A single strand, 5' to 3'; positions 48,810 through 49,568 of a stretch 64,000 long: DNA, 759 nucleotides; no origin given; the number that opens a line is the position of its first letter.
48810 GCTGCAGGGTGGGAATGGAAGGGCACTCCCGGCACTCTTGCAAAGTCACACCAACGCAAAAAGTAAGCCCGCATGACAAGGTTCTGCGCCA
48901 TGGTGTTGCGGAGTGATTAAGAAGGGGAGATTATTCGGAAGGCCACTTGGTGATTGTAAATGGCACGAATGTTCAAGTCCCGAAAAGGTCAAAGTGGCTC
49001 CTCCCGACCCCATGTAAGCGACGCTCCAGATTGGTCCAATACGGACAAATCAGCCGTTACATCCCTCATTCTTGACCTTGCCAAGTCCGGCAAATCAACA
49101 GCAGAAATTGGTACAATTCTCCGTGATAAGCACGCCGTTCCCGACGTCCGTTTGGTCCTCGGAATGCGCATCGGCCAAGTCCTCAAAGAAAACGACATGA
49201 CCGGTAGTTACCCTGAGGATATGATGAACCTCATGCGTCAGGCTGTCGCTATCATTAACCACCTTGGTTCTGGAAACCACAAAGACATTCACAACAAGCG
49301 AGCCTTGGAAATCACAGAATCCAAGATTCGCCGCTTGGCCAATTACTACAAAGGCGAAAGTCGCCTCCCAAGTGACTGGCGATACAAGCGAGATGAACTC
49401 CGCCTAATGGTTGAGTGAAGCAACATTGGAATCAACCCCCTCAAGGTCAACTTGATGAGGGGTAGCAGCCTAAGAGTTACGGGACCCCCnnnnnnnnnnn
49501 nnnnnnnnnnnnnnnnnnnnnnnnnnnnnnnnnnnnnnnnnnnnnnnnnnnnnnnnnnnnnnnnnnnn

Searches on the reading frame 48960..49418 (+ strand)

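Call 6: search_protein_families(library=pfam, proteins=[window:48960-49418:+], max_evalue=0.01)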
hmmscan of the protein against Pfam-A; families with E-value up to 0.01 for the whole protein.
window:48960-49418:+ (152 aa): 2 families
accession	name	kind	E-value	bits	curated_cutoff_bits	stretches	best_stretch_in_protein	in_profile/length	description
PF08069.17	Ribosomal_S13_N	-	1e-20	74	25.4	1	1-60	1-60/60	Ribosomal S13/S15 N-terminal domain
PF00312.27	Ribosomal_S15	-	3.7e-12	46.6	31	1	77-149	11-80/81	Ribosomal protein S15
